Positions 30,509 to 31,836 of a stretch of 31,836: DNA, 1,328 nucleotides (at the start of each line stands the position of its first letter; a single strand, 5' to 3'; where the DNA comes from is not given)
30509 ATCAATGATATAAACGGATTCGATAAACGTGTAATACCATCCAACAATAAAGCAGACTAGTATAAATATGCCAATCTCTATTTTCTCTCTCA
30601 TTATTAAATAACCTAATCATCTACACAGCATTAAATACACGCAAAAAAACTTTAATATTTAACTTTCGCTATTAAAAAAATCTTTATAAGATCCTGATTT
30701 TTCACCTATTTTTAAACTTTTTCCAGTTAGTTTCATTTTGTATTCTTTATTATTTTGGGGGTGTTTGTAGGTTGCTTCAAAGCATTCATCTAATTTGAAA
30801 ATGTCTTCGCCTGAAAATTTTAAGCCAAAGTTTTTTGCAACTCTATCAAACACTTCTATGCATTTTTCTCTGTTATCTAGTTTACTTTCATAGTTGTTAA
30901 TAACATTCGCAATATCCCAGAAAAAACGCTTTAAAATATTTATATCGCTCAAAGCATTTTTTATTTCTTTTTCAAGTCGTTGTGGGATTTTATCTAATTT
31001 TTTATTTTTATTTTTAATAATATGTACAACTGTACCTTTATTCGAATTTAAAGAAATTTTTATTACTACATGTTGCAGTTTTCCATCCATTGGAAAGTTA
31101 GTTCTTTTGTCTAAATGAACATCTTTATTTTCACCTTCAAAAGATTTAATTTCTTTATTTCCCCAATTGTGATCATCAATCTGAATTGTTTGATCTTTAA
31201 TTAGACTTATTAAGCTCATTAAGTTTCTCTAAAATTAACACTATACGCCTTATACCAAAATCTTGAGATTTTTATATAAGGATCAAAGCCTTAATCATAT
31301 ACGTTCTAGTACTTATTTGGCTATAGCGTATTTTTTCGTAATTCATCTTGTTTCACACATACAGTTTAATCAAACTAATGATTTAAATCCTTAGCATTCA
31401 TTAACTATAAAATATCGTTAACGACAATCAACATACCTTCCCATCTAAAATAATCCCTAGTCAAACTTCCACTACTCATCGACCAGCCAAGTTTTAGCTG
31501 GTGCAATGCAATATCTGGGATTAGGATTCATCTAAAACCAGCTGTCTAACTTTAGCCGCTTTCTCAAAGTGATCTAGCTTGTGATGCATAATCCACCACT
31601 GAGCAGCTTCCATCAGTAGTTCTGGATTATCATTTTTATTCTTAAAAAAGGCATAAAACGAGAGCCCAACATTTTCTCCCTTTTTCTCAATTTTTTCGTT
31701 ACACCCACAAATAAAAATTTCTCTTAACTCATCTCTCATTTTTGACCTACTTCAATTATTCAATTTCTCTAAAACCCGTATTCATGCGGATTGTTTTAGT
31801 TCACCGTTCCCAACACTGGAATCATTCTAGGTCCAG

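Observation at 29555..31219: Best candidate for an undescribed system: AT-rich two-gene operon (186-aa soluble protein then 348-aa 2-TM protein) convergent on the lysis cassette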

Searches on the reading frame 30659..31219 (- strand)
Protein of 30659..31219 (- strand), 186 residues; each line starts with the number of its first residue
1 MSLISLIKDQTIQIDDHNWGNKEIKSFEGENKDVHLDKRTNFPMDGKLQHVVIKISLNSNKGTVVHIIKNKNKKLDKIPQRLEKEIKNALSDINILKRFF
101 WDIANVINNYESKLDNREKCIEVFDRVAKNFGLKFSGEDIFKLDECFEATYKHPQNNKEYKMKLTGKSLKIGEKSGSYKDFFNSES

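Call 3: search_protein_families(library=pfam, proteins=[window:30659-31219:-], max_evalue=1)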
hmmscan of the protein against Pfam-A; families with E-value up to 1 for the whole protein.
window:30659-31219:- (186 aa): 3 families
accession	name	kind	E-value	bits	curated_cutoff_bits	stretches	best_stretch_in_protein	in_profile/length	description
PF10866.13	DUF2704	-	0.023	15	22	1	72-124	97-148/167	Protein of unknown function (DUF2704)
PF04392.18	ABC_sub_bind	-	0.053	13.2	25.9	1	91-145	119-173/293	ABC transporter substrate binding protein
PF08702.15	Fib_alpha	-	0.22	12.2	29.9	1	65-119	76-131/143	Fibrinogen alpha/beta chain family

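Call 4: search_protein_families(library=padloc, proteins=[window:30659-31219:-], max_evalue=1)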
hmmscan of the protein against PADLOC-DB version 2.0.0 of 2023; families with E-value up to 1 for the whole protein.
window:30659-31219:- (186 aa): 0 families

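Call 5: search_protein_families(library=phrogs, proteins=[window:30659-31219:-], max_evalue=1)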
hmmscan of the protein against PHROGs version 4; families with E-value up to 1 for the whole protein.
window:30659-31219:- (186 aa): 2 families
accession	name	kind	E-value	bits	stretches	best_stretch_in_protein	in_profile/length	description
phrog_27180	-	unknown function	0.089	13.9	1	61-87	41-67/69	-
phrog_33521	-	unknown function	0.12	13.7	0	55-90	6-39/75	-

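Call 6: search_protein_families(library=ncbifam, proteins=[window:30659-31219:-], max_evalue=1)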
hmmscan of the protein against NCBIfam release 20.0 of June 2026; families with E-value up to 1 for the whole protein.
window:30659-31219:- (186 aa): 0 families

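Call 11: find_homologous_proteins(query=window:30659-31219:-)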
Query window:30659-31219:- (186 aa): 5 proteins with E <= 0.001 among 98 candidates.
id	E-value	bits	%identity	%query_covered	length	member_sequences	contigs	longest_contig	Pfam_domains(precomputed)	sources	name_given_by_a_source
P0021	6.7e-116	402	99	100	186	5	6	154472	-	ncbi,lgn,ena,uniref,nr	ncbi:hypothetical protein [Acinetobacter johnsonii]|uniref:hypothetical protein n=1 Tax=Acinetobacte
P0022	1.4e-78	281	73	98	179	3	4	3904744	-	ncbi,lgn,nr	ncbi:hypothetical protein ACT4VL_18430 [Acinetobacter baumannii]|nr:hypothetical protein [Acinetobac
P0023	7.1e-69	249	66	98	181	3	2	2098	-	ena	-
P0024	1.2e-51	193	54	100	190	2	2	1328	-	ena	-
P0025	1.1e-50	190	53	98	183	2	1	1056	-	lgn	-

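Call 13: find_encoding_contigs(protein=P0021, flank=10000, max_places=4)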
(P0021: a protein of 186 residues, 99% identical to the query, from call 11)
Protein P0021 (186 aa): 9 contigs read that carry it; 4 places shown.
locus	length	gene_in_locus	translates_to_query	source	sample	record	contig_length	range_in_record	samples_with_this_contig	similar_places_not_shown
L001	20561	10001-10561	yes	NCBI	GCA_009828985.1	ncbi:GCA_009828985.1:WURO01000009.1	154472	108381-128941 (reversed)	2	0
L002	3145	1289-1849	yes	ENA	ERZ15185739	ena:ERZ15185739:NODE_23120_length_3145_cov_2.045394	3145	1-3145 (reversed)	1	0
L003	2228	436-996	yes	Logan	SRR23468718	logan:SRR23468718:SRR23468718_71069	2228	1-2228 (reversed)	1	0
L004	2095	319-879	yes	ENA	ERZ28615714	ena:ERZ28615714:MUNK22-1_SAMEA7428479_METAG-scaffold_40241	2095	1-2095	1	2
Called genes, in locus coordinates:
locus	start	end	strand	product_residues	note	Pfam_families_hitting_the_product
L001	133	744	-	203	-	PF05656:DUF805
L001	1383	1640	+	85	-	-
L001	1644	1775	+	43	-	-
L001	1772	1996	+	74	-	-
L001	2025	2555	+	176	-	-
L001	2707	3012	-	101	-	-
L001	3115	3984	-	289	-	PF11726:YagK_YfjJ_C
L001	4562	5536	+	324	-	-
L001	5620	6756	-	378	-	PF13356:Arm-DNA-bind_3, PF22022:Phage_int_M, PF00589:Phage_integrase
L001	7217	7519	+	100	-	-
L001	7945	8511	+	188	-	PF00717:Peptidase_S24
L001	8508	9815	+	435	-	PF00817:IMS, PF21999:IMS_HHH_1 (faint), PF11799:IMS_C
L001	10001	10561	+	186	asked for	-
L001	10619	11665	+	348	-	-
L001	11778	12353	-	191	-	PF00959:Phage_lysozyme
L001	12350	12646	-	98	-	-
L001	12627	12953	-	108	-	-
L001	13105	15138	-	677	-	PF00657:Lipase_GDSL, PF13472:Lipase_GDSL_2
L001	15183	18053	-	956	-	-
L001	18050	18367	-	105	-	-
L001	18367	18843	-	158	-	PF08875:DUF1833 (weak)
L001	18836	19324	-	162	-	-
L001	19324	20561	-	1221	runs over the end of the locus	PF01464:SLT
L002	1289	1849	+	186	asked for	-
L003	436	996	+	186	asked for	-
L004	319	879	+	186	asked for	-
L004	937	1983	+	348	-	-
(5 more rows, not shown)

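Call 14: find_encoding_contigs(protein=P0022, flank=10000, max_places=4)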
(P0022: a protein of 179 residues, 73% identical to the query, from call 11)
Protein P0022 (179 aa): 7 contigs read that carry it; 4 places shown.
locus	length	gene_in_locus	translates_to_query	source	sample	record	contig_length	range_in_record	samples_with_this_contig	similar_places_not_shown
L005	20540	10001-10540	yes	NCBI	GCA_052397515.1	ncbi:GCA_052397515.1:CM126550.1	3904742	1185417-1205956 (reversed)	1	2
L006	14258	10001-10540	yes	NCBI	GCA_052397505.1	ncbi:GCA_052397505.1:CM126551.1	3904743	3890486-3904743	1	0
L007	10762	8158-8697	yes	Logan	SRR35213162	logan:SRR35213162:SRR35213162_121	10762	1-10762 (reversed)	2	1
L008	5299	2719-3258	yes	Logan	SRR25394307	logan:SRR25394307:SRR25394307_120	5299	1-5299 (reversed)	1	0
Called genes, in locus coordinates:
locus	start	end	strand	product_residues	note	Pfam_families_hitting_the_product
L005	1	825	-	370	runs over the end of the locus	PF00497:SBP_bac_3 (weak), PF01464:SLT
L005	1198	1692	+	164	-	PF03449:GreA_GreB_N, PF01272:GreA_GreB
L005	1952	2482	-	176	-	PF14534:DUF4440, PF12680:SnoaL_2 (weak)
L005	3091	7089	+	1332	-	PF00501:AMP-binding, PF13193:AMP-binding_C, PF25084:LbH_EIF2B (faint), PF25087:GMPPB_C (weak)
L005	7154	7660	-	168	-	PF13527:Acetyltransf_9, PF00583:Acetyltransf_1, PF13508:Acetyltransf_7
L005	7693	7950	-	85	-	PF09857:YjhX_toxin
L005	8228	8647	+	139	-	-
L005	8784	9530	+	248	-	-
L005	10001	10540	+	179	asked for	-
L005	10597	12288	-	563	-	-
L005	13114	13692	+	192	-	PF00440:TetR_N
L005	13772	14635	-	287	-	PF10118:Metal_hydrol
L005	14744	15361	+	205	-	PF00440:TetR_N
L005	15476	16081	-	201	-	PF00881:Nitroreductase, PF14512:TM1586_NiRdase (faint)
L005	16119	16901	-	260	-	PF00106:adh_short, PF01370:Epimerase, PF08659:KR, PF13561:adh_short_C2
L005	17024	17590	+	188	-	PF00440:TetR_N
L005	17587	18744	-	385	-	PF02595:Gly_kinase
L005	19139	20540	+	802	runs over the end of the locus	PF00384:Molybdopterin, PF01568:Molydop_binding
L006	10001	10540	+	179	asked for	-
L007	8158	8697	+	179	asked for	-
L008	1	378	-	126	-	?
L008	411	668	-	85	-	PF09857:YjhX_toxin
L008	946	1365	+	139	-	-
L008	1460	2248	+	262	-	-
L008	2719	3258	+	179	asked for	-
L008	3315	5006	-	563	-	-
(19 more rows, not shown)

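Call 28: search_dna_similar(query=window:30659-31219:-, collection=plasmids, mode=protein, max_rows=30)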
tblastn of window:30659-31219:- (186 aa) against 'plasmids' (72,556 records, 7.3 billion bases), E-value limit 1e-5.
No match.

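Call 29: search_dna_similar(query=window:30659-31219:-, collection=phages, mode=protein, max_rows=30)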
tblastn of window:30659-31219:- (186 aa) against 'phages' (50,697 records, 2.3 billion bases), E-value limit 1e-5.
No match.

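Call 58: find_related_loci(query=A2, collection=metagenome_contigs, flank=5000)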
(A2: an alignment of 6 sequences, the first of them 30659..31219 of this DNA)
Query A2 (186 aa) in metagenome_contigs; peptide patterns used: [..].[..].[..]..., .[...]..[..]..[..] (x = any residue, [..] = any of these).
288 stretches matched a pattern; 4 encode a relative of the query (tblastn E <= 1e-3); 4 distinct loci.
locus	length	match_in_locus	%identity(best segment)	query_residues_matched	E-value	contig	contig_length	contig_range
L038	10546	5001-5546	35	1-181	1e-31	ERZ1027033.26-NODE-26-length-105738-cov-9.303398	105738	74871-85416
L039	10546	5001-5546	35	1-181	9e-32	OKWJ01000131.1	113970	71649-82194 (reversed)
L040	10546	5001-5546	35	1-181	3e-31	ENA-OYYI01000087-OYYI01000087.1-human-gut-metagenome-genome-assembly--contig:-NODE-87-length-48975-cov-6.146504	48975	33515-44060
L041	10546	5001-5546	35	1-181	3e-31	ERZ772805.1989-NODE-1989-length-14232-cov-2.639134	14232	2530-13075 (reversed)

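Call 61: search_protein_families(library=pfam, proteins=[L038:5001-5564:+, L038:5641-6159:+, L038:6239-6979:+, L005:10597-12288:-, L005:8228-8647:+, L005:8784-9530:+], max_evalue=0.01)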
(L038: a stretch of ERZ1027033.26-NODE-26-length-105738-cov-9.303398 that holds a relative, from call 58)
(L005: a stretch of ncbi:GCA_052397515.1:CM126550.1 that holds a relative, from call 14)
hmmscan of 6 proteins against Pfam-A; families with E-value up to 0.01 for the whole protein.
L038:5001-5564:+ (187 aa): 3 families
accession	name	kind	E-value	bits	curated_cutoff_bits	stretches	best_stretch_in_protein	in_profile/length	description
PF01025.24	GrpE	-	8e-05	22.8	25.8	1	69-131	37-96/165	GrpE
PF14022.11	DUF4238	-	0.00094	19.1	27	1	57-162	111-197/281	Protein of unknown function (DUF4238)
PF08349.16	DUF1722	-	0.0026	18.4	22.5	1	65-125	19-81/117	Protein of unknown function (DUF1722)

L038:5641-6159:+ (172 aa): 0 families

L038:6239-6979:+ (246 aa): 0 families

L005:10597-12288:- (563 aa): 0 families

L005:8228-8647:+ (139 aa): 0 families

L005:8784-9530:+ (248 aa): 0 families

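Call 62: search_protein_families(library=padloc, proteins=[L038:5001-5564:+, L038:5641-6159:+, L038:6239-6979:+, L005:10597-12288:-, L005:8228-8647:+, L005:8784-9530:+], max_evalue=0.01)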
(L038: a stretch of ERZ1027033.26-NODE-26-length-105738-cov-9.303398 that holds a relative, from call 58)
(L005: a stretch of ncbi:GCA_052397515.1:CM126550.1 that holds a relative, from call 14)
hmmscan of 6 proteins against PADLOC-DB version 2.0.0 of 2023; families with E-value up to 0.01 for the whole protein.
L038:5001-5564:+ (187 aa): 0 families

L038:5641-6159:+ (172 aa): 0 families

L038:6239-6979:+ (246 aa): 0 families

L005:10597-12288:- (563 aa): 0 families

L005:8228-8647:+ (139 aa): 0 families

L005:8784-9530:+ (248 aa): 0 families

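Call 72: find_related_loci(query=A2, collection=viral_contigs, flank=6000)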
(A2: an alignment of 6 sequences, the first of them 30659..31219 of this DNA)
Query A2 (186 aa) in viral_contigs; peptide patterns used: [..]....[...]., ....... (x = any residue, [..] = any of these).
17 stretches matched a pattern, but none encodes a relative of the query by tblastn (E <= 1e-3).

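Call 74: search_solved_structures(query=A4, max_evalue=10, show_alignments=2)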
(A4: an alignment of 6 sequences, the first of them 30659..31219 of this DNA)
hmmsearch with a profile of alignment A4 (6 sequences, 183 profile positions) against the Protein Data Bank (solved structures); distinct sequences matched with E-value up to 10: 7.
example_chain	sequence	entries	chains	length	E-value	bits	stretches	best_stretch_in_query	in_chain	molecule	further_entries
2ho1_A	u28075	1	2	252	0.05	16.6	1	80-160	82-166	Type 4 fimbrial biogenesis protein PilF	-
2fi7_A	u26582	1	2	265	0.055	16.4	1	80-160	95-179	type 4 fimbrial biogenesis protein PilF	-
6jho_A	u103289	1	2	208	0.1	15.6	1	102-181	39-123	Cag pathogenicity island protein (Cag6)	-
1s2x_A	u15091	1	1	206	0.1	15.5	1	84-181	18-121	Cag-Z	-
5njt_H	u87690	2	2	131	0.41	13.6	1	68-127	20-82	30S ribosomal protein S8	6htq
3j9w_AH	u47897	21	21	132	0.41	13.6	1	68-127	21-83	30S ribosomal protein uS8 | 30S ribosomal protein S8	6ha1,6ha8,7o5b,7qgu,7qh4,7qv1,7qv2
3h36_A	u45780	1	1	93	0.46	13.5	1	56-110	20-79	Polyribonucleotide nucleotidyltransferase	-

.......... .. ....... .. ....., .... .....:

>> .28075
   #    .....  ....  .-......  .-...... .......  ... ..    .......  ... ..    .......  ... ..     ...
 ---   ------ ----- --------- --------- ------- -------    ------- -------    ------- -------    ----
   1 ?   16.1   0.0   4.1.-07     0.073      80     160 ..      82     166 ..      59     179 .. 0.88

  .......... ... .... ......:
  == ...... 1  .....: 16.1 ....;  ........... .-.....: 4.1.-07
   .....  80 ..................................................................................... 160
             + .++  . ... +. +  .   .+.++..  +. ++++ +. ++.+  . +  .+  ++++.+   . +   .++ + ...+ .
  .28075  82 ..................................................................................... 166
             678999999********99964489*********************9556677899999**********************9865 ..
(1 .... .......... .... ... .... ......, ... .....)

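Call 89: find_encoding_contigs(protein=P0023, flank=5000, max_places=4)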
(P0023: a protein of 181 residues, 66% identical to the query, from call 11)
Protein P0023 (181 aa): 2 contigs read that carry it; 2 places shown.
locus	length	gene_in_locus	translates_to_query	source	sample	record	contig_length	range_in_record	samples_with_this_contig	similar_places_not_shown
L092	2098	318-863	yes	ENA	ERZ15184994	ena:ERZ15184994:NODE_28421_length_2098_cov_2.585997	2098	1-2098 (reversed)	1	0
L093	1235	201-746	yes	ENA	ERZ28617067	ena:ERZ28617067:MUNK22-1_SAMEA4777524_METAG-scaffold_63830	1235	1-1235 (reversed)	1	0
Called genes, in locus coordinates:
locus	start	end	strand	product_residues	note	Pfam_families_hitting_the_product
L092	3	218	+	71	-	?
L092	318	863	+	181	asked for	-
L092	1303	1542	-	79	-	PF03466:LysR_substrate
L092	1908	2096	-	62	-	?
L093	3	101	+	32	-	?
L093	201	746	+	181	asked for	-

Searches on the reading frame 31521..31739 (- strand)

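Call 3: search_protein_families(library=pfam, proteins=[window:31521-31739:-], max_evalue=1)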
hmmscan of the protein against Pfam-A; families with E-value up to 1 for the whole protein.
window:31521-31739:- (72 aa): 1 family
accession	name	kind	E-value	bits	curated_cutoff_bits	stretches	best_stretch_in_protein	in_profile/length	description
PF20110.4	DUF6500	-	7.6e-32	109.4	23.7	1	16-68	1-53/53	Family of unknown function (DUF6500)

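Call 4: search_protein_families(library=padloc, proteins=[window:31521-31739:-], max_evalue=1)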
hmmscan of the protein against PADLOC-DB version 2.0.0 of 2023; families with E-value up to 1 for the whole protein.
window:31521-31739:- (72 aa): 0 families

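Call 5: search_protein_families(library=phrogs, proteins=[window:31521-31739:-], max_evalue=1)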
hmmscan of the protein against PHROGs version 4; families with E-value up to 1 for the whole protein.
window:31521-31739:- (72 aa): 0 families

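Call 6: search_protein_families(library=ncbifam, proteins=[window:31521-31739:-], max_evalue=1)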
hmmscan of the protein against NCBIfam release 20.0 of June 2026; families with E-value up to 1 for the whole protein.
window:31521-31739:- (72 aa): 0 families
